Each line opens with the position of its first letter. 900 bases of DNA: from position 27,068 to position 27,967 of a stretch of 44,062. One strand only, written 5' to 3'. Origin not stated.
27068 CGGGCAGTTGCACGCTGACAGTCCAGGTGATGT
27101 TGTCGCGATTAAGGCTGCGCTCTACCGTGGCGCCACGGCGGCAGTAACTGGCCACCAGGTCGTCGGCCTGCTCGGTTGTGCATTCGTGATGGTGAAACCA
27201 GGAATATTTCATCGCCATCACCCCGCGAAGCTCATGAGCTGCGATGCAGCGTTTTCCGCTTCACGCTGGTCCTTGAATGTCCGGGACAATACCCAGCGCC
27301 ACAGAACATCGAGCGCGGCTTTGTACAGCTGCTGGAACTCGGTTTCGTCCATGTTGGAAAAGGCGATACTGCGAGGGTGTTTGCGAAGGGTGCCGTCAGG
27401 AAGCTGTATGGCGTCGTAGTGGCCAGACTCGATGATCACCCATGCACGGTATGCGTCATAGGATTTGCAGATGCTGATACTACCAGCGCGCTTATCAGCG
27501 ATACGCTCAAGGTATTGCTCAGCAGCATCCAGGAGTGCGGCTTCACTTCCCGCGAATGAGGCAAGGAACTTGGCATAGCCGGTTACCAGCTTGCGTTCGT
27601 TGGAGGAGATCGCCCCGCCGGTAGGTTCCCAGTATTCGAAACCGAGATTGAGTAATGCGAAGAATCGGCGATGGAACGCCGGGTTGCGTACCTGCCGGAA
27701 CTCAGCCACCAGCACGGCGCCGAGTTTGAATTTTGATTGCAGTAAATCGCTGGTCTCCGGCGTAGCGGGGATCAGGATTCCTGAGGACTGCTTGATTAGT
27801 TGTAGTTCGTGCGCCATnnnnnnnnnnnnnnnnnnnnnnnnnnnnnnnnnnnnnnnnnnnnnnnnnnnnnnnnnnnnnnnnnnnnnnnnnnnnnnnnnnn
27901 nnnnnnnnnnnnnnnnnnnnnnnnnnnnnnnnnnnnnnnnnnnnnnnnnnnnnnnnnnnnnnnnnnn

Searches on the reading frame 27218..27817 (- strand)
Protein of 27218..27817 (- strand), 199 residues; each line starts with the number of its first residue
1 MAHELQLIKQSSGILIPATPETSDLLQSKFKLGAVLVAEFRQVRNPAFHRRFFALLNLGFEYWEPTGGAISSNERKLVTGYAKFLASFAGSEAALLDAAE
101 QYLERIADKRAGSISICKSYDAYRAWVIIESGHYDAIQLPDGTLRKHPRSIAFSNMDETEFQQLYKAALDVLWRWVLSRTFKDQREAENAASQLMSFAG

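Call 24: search_protein_families(library=pfam, proteins=[window:27218-27817:-], max_evalue=0.001)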
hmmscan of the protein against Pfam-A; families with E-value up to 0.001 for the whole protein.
window:27218-27817:- (199 aa): 1 family
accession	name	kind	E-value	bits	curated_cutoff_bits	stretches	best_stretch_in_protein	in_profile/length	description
PF07105.16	DUF1367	-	5.9e-91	304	25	1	1-197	1-198/198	Protein of unknown function (DUF1367)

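Call 45: find_encoding_contigs(protein=window:27218-27817:-, flank=10000, max_places=8)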
Protein window:27218-27817:- (199 aa): 24 contigs read that carry it; 5 places shown.
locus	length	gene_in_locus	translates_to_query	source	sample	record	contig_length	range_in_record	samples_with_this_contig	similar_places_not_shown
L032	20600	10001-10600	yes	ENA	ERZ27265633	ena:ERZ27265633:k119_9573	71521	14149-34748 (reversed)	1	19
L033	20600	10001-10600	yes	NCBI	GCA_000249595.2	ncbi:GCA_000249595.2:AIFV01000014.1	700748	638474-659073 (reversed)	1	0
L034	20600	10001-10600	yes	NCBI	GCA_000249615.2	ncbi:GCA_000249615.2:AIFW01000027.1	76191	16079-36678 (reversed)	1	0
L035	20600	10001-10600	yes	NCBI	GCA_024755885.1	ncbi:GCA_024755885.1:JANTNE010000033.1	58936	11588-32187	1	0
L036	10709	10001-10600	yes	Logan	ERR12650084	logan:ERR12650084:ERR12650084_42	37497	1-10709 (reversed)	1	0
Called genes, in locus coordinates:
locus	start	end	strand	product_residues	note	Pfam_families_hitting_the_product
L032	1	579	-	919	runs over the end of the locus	PF06630:Exonuc_VIII, PF12684:DUF3799 (weak)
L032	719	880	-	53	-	PF27493:YdaE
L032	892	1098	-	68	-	PF27398:KilR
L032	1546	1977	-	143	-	-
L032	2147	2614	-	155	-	PF01381:HTH_3 (weak)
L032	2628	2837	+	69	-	PF15943:YdaS_toxin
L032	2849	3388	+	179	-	PF06254:YdaT_toxin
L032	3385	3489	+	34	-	-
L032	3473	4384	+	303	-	PF04492:Phage_rep_O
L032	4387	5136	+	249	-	PF01695:IstB_IS21, PF00308:Bac_DnaA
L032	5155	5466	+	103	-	-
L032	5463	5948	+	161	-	-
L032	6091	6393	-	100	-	-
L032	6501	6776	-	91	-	-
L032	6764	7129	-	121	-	-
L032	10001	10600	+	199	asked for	PF07105:DUF1367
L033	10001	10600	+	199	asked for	PF07105:DUF1367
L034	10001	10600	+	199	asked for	PF07105:DUF1367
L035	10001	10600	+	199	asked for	PF07105:DUF1367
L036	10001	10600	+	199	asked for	PF07105:DUF1367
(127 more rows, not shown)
